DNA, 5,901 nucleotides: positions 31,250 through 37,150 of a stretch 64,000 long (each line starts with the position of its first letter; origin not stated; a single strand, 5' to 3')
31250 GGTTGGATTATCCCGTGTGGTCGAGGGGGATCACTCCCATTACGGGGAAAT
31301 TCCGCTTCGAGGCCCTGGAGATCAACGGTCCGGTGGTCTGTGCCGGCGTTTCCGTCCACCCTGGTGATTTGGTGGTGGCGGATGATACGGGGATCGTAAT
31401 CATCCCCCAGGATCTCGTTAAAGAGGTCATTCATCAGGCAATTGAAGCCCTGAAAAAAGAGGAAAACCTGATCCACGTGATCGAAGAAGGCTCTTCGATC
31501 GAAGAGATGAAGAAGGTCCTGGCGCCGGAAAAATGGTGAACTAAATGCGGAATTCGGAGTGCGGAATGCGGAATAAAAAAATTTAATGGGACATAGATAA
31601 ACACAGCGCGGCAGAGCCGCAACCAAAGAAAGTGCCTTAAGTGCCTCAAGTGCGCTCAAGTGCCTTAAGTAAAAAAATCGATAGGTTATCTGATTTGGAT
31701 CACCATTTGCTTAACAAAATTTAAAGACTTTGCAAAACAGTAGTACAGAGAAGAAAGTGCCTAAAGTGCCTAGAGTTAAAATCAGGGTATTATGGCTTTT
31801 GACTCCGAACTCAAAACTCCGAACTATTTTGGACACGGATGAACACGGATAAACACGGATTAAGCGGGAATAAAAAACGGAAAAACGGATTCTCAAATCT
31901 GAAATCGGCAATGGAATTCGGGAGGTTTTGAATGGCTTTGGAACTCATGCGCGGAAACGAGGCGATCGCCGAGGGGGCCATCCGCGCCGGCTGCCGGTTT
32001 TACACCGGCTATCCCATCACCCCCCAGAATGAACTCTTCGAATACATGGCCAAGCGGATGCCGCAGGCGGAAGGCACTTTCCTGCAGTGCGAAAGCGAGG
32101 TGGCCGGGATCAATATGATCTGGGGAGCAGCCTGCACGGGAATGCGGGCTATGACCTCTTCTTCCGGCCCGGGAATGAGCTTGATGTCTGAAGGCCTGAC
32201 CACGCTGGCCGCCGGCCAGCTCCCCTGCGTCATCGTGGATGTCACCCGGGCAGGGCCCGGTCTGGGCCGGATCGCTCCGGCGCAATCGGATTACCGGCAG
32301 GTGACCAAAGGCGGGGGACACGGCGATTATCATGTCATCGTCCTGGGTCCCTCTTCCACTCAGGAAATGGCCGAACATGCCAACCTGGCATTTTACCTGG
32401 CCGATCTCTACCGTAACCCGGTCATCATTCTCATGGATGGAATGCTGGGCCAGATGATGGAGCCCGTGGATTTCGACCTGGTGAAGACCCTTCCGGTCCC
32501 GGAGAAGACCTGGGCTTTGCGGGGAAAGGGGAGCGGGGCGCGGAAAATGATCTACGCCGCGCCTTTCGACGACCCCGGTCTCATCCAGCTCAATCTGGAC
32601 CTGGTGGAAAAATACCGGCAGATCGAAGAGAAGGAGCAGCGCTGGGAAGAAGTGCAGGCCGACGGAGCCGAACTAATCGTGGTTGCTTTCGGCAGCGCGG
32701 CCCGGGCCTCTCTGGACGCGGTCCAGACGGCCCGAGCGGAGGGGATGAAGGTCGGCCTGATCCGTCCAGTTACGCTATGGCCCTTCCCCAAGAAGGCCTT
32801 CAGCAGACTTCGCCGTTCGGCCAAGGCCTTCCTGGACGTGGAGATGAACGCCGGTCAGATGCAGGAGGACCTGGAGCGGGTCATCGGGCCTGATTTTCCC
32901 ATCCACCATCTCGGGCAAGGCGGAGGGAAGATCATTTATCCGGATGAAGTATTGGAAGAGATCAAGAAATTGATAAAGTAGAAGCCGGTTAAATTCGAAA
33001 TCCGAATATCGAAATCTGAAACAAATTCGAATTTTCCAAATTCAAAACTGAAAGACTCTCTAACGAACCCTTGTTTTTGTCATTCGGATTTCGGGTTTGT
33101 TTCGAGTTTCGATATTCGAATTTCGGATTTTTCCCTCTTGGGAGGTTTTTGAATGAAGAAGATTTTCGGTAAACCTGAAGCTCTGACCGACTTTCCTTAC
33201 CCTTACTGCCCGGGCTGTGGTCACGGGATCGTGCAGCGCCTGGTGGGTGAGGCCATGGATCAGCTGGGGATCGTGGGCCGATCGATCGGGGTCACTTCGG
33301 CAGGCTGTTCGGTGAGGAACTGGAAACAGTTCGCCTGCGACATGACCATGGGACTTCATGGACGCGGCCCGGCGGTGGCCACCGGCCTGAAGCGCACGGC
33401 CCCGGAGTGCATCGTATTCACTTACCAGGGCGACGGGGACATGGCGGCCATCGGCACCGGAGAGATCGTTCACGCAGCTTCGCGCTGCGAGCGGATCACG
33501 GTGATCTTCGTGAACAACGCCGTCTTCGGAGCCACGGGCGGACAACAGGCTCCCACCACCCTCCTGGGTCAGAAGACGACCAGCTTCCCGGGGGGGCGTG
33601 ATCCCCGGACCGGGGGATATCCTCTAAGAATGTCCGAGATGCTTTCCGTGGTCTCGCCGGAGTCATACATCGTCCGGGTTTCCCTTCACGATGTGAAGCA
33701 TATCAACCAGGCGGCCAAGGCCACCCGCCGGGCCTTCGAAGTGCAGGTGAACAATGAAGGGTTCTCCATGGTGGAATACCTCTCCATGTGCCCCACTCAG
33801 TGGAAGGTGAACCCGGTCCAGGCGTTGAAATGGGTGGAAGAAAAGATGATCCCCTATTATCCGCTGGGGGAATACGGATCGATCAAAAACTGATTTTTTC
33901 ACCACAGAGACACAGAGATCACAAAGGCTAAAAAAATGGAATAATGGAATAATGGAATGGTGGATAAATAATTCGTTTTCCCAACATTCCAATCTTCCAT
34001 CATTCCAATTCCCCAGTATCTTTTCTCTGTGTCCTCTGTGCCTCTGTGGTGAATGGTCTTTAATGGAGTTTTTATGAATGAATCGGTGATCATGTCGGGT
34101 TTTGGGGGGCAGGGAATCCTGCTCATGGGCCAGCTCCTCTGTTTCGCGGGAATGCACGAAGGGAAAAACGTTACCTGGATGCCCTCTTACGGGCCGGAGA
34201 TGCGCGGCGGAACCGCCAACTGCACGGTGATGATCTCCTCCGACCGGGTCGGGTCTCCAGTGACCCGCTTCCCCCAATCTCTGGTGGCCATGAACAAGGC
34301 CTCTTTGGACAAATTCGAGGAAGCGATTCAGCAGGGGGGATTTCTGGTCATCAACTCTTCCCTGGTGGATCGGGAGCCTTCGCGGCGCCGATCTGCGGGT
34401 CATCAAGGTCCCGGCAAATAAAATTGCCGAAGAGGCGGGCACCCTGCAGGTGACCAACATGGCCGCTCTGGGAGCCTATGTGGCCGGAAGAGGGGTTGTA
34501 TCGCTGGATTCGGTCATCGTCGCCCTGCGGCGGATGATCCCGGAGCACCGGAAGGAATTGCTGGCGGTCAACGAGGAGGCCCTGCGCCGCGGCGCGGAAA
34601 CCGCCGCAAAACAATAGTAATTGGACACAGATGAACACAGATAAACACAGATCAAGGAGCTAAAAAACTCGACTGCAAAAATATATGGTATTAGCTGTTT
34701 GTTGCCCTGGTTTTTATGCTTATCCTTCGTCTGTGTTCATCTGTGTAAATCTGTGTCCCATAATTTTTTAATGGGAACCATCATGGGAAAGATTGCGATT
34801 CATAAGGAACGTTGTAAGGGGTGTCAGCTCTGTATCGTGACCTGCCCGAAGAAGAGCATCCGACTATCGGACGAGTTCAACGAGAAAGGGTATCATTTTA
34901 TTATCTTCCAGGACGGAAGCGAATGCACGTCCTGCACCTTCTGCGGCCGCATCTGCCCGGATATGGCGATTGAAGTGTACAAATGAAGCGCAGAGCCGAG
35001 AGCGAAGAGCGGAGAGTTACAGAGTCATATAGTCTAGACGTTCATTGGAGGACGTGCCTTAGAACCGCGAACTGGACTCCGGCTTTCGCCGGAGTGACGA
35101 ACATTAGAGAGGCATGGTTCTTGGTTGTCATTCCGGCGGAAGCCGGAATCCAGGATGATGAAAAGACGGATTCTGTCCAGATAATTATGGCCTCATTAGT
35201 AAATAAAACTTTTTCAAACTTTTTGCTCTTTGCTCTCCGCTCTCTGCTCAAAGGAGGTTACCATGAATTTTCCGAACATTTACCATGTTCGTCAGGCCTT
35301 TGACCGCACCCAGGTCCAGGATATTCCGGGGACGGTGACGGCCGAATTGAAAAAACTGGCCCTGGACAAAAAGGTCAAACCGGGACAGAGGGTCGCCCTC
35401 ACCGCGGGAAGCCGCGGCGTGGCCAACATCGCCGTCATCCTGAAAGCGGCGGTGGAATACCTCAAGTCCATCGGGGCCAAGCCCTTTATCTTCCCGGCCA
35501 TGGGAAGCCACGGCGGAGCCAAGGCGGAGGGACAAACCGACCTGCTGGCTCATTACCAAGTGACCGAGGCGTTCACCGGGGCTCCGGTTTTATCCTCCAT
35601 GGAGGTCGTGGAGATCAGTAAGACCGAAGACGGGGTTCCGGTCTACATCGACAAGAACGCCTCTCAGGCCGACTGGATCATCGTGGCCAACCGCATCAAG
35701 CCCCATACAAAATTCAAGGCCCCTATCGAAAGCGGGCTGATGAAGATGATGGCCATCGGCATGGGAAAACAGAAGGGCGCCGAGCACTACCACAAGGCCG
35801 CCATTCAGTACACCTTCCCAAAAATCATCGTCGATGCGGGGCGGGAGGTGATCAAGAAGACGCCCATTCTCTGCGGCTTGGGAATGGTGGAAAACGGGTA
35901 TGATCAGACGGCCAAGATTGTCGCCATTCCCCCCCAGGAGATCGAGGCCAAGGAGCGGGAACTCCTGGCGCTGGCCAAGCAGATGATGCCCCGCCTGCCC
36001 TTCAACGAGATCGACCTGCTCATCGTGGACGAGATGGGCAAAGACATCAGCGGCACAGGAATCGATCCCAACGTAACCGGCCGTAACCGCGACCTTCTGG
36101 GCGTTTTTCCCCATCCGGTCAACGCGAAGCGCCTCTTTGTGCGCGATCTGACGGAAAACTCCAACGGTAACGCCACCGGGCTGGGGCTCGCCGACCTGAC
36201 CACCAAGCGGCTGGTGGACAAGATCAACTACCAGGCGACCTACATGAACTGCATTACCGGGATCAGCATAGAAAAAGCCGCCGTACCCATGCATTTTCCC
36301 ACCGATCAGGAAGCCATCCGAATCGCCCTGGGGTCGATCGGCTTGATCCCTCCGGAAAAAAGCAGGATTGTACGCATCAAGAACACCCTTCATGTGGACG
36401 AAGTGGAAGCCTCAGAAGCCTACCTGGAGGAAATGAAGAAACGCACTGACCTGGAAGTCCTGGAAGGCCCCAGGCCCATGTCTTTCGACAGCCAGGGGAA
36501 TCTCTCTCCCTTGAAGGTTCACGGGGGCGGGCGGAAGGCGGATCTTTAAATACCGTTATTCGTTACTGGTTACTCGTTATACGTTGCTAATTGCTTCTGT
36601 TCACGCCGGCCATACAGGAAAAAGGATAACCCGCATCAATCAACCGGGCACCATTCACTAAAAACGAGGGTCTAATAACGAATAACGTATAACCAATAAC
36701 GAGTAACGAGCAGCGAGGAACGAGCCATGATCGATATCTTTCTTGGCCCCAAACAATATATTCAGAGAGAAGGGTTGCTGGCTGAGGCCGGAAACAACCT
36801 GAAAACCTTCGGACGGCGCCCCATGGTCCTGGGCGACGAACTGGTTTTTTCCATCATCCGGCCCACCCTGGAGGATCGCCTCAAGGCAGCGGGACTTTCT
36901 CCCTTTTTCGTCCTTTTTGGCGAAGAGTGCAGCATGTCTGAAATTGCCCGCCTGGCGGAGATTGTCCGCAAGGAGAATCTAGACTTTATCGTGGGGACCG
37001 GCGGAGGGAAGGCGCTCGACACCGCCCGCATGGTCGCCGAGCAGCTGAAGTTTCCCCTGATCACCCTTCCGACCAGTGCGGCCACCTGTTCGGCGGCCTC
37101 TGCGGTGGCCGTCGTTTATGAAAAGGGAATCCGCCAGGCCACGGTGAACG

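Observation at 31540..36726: Orthogonal set of long intercistronic hairpins, each built from a different short tandem 'word', between every gene of an OFOR operon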

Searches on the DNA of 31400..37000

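Call 82: search_rna_families(source=window, start=31400, end=37000, threshold=evalue, max_evalue=1)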
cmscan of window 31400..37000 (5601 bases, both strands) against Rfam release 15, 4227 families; matches with E-value up to 1: 11.
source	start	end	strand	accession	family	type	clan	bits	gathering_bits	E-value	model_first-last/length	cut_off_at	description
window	32991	33130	+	RF04070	MIR6440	Gene; miRNA;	-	31.8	95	0.0038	1-108/108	no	MIR6440 microRNA precursor family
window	32991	33130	+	RF04209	MIR7533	Gene; miRNA;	-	29.1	230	0.0067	39-211/249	no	MIR7533 microRNA precursor family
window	35069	35156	+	RF03604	mir-5728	Gene; miRNA;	-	27.8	100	0.036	1-84/84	no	mir-5728 microRNA precursor family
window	33936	34008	-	RF04059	MIR5020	Gene; miRNA;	-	26.4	73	0.043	1-109/109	no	MIR5020 microRNA precursor family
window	32998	33123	-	RF04128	MIR8562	Gene; miRNA;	-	25.8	211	0.12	1-242/242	no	MIR8562 microRNA precursor family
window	33927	34017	-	RF00969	mir-556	Gene; miRNA;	-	25.1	84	0.26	1-88/88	no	mir-556 microRNA precursor family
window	35069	35156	-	RF03604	mir-5728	Gene; miRNA;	-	24.3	100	0.31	1-84/84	no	mir-5728 microRNA precursor family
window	34635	34746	-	RF04176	mir-3149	Gene; miRNA;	-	22.7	100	0.89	1-83/83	no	mir-3149 microRNA precursor family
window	32992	33129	-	RF04070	MIR6440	Gene; miRNA;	-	22.3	95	0.96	1-108/108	no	MIR6440 microRNA precursor family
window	33929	34013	-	RF03967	mir-1270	Gene; miRNA;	-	21.6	90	0.53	1-83/83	no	mir-1270 microRNA precursor family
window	33917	34028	+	RF01911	MIR2118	Gene; miRNA;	-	21.2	85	0.99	1-170/170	no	MIR2118 microRNA precursor family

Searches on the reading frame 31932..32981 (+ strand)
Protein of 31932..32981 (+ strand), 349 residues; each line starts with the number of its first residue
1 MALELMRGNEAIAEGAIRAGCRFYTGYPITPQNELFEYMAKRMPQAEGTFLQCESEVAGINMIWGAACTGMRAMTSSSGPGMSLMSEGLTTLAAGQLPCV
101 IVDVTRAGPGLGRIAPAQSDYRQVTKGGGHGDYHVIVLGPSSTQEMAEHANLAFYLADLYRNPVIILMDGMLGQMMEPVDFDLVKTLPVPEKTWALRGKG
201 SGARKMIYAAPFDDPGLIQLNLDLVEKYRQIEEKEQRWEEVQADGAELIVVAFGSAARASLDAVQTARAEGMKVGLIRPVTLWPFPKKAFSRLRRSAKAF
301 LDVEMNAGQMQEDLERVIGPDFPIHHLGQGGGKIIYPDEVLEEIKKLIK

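Call 7: search_protein_families(library=pfam, proteins=[window:31932-32981:+])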
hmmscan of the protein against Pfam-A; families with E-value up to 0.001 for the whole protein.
window:31932-32981:+ (349 aa): 3 families
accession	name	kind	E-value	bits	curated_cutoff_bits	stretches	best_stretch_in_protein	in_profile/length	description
PF01855.24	POR_N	-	2.5e-45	155.4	27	1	14-181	1-167/231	Pyruvate flavodoxin/ferredoxin oxidoreductase, thiamine diP-bdg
PF17147.9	PFOR_II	-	3.1e-20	72.8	27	1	246-340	1-102/102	Pyruvate:ferredoxin oxidoreductase core domain II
PF02780.25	Transketolase_C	-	3.2e-06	27.5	25.9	1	240-304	4-68/124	Transketolase, C-terminal domain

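Call 11: find_related_loci(query=window:31932-32981:+, collection=genome_contigs, flank=10000)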
Query window:31932-32981:+ (349 aa) in genome_contigs; peptide patterns used: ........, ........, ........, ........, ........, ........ (x = any residue, [..] = any of these).
319 stretches matched a pattern; 301 encode a relative of the query (tblastn E <= 1e-3); the best 80 are kept; 80 distinct loci.
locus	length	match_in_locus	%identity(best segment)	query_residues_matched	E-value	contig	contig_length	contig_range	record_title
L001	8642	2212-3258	93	1-349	0e+0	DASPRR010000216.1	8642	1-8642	MAG TPA_asm: Thermodesulfobacteriota bacterium isolate SMAG_U12230 k141_2307291, whole genome shotgun sequence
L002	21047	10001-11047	91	1-349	0e+0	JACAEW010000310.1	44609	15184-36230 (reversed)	MAG: Syntrophaceae bacterium isolate L.E.D.56 k119_2138557, whole genome shotgun sequence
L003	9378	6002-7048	91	1-349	0e+0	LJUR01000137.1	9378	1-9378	MAG: Deltaproteobacteria bacterium SM23_61 WORSMTZ_20396, whole genome shotgun sequence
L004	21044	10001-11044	91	1-348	0e+0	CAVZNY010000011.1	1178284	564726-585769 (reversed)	MAG: uncultured delta proteobacterium isolate MFD02979.bin.2.8 genome assembly, contig: contig_26838, whole genome shotg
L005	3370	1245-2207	98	1-321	0e+0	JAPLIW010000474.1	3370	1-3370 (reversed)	MAG: Deltaproteobacteria bacterium isolate LacPavin_0920_SED5_MAG_56_12 LacPavin_0920_SED5_scaffold_397662, whole genome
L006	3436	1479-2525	87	1-349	0e+0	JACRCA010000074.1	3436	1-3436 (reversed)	MAG: Deltaproteobacteria bacterium isolate NC_groundwater_1634_Pr3_B-0.1um_51_9 SR-2_scaffold_141_637453, whole genome s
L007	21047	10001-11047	87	1-349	0e+0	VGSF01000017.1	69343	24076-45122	MAG: Deltaproteobacteria bacterium isolate K_DeepCast_150m_m1_110 K_DeepCast_150m_m1_110_Ga0194126_10000439, whole genom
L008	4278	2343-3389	86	1-349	0e+0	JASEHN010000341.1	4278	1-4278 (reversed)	MAG: Thermodesulfobacteriota bacterium isolate Yes70-24 NODE_9722_length_4278_cov_5.308785, whole genome shotgun sequenc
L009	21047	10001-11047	86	1-349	0e+0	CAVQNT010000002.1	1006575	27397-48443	MAG: Candidatus Bathyarchaeota archaeon isolate MFD04408.bin.1.228 genome assembly, contig: contig_27907, whole genome s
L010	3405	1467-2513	86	1-349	0e+0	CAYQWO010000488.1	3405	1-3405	MAG TPA_asm: uncultured Syntrophaceae bacterium isolate SRP231805_co1_105 genome assembly, contig: NODE_39371_length_340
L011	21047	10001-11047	83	1-349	0e+0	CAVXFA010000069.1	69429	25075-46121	MAG: uncultured delta proteobacterium isolate MFD04408.bin.1.124 genome assembly, contig: contig_42244, whole genome sho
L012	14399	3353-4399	83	1-349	0e+0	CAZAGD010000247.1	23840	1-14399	MAG TPA_asm: uncultured Syntrophaceae bacterium isolate SRP231805_co4_146 genome assembly, contig: k141_265381, whole ge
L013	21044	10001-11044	86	1-348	0e+0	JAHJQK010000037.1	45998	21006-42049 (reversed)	MAG: Proteobacteria bacterium isolate OS_PC_MetaG.mb.106 OS_PC_MetaG.mb.106_k141_102654, whole genome shotgun sequence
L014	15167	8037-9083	83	1-349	0e+0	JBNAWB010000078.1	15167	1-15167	MAG: Thermodesulfobacteriota bacterium isolate Kamch4342-D-MF-053 bin28.fa-78, whole genome shotgun sequence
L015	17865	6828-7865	59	5-349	7e-135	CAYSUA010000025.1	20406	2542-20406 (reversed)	MAG TPA_asm: uncultured Desulfobacteraceae bacterium isolate SRP200020_co7_102 genome assembly, contig: NODE_1747_length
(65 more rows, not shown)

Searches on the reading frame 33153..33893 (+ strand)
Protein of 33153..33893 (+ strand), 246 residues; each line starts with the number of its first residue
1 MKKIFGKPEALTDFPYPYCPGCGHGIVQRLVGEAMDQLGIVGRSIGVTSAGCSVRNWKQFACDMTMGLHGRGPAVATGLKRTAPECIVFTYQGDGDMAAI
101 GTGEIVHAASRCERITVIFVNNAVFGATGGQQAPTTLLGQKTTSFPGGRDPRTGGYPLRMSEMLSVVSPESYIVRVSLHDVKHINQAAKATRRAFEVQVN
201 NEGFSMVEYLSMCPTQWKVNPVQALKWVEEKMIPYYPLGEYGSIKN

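Call 7: search_protein_families(library=pfam, proteins=[window:33153-33893:+])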
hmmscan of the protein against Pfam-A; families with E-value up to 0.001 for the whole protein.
window:33153-33893:+ (246 aa): 1 family
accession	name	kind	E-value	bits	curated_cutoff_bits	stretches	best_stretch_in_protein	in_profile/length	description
PF02775.26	TPP_enzyme_C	-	4.2e-16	59.5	21.9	1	54-207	15-149/151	Thiamine pyrophosphate enzyme, C-terminal TPP binding domain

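Call 38: find_encoding_contigs(protein=window:33153-33893:+, flank=6000, max_places=10)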
Protein window:33153-33893:+ (246 aa): 4 contigs read that carry it; 4 places shown.
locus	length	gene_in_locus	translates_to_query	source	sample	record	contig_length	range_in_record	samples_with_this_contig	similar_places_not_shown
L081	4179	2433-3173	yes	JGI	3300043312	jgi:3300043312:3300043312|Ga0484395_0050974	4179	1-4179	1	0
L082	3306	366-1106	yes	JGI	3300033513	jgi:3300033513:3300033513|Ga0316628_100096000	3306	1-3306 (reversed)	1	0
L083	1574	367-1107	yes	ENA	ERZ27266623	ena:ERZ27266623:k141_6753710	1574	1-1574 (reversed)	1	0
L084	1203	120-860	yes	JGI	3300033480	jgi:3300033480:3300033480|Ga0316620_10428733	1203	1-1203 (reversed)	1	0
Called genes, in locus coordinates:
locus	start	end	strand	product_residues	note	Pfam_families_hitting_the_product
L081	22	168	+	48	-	-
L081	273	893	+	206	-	PF03737:RraA-like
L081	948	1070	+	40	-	-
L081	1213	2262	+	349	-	PF01855:POR_N, PF02780:Transketolase_C (weak), PF17147:PFOR_II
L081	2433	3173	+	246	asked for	PF02775:TPP_enzyme_C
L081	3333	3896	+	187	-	PF01558:POR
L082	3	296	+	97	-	?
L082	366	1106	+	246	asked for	PF02775:TPP_enzyme_C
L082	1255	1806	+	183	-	PF01558:POR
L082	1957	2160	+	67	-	PF12797:Fer4_2 (faint), PF13187:Fer4_9 (faint), PF13237:Fer4_10 (weak), PF25160:LdpA_Fe-S-bd (faint), PF00037:Fer4 (faint), PF14697:Fer4_21, PF12838:Fer4_7, PF13484:Fer4_16 (faint)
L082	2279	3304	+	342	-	?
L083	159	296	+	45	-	-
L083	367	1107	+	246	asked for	PF02775:TPP_enzyme_C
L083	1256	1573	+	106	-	?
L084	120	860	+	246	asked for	PF02775:TPP_enzyme_C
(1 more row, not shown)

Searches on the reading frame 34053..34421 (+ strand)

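Call 7: search_protein_families(library=pfam, proteins=[window:34053-34421:+])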
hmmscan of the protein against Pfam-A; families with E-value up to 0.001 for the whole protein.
window:34053-34421:+ (122 aa): 1 family
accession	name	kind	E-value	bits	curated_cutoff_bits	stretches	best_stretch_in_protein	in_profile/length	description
PF01558.24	POR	-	1.9e-22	80.7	27.4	1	18-112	1-96/173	Pyruvate ferredoxin/flavodoxin oxidoreductase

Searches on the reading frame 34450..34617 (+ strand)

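Call 7: search_protein_families(library=pfam, proteins=[window:34450-34617:+])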
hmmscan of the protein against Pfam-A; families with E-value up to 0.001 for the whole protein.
window:34450-34617:+ (55 aa): 1 family
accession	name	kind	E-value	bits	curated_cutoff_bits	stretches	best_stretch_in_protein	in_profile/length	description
PF01558.24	POR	-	1e-06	29.5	27.4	1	1-50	126-173/173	Pyruvate ferredoxin/flavodoxin oxidoreductase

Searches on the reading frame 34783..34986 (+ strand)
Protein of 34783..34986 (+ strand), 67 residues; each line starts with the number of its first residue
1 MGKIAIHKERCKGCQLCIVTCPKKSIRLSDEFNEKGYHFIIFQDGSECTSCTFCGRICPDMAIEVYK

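Call 7: search_protein_families(library=pfam, proteins=[window:34783-34986:+])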
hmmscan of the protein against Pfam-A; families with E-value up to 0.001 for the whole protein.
window:34783-34986:+ (67 aa): 11 families
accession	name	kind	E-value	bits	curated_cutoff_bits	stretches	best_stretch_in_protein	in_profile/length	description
PF12838.12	Fer4_7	-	2e-09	38.2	27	1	10-59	1-49/52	4Fe-4S dicluster domain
PF14697.11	Fer4_21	-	2.3e-08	34.5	35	1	5-64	2-58/59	4Fe-4S dicluster domain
PF00037.32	Fer4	-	4e-08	33.2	21.1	1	5-26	2-23/24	4Fe-4S binding domain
PF13484.11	Fer4_16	-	5e-07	30.8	30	1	10-33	1-25/66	4Fe-4S double cluster binding domain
PF12797.12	Fer4_2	-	1.9e-06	27.9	24.5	1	3-22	2-21/22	4Fe-4S binding domain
PF13237.11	Fer4_10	-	3.4e-06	27.3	25.5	1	4-59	2-53/53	4Fe-4S dicluster domain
PF25160.1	LdpA_Fe-S-bd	-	2.5e-05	24.4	27.6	1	5-28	22-45/49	LdpA Fe-S cluster-binding domain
PF13187.11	Fer4_9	-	0.00011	22.6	27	1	10-63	1-52/52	4Fe-4S dicluster domain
PF12800.12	Fer4_4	-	0.00012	22.5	24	0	9-23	2-16/17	4Fe-4S binding domain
PF12837.12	Fer4_6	-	0.00024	21.3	25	0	4-22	2-20/24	4Fe-4S binding domain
PF13459.11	Fer4_15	-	0.00044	21.3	22.4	0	4-23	1-20/66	4Fe-4S single cluster domain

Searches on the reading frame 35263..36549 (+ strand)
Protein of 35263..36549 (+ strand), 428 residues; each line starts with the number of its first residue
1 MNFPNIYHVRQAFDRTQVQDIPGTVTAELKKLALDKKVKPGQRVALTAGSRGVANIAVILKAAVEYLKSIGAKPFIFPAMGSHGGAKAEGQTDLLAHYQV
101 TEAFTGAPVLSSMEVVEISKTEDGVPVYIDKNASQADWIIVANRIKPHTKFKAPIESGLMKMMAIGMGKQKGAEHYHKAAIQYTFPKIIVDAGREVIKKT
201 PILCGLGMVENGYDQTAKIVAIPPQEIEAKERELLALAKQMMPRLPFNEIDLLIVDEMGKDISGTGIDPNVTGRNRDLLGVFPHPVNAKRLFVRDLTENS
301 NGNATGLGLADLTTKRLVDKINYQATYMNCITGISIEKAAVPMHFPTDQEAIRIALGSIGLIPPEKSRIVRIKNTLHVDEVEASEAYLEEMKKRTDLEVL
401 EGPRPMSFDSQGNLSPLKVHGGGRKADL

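Call 7: search_protein_families(library=pfam, proteins=[window:35263-36549:+])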
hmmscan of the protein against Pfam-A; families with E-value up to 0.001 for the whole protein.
window:35263-36549:+ (428 aa): 2 families
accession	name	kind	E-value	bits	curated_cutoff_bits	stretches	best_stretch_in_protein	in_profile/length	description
PF09861.14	Lar_N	-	3.4e-08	33.4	23.3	1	30-181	43-196/204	Lactate racemase N-terminal domain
PF04015.17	DUF362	-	3.1e-06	27.8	24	1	58-199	21-158/200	Domain of unknown function (DUF362)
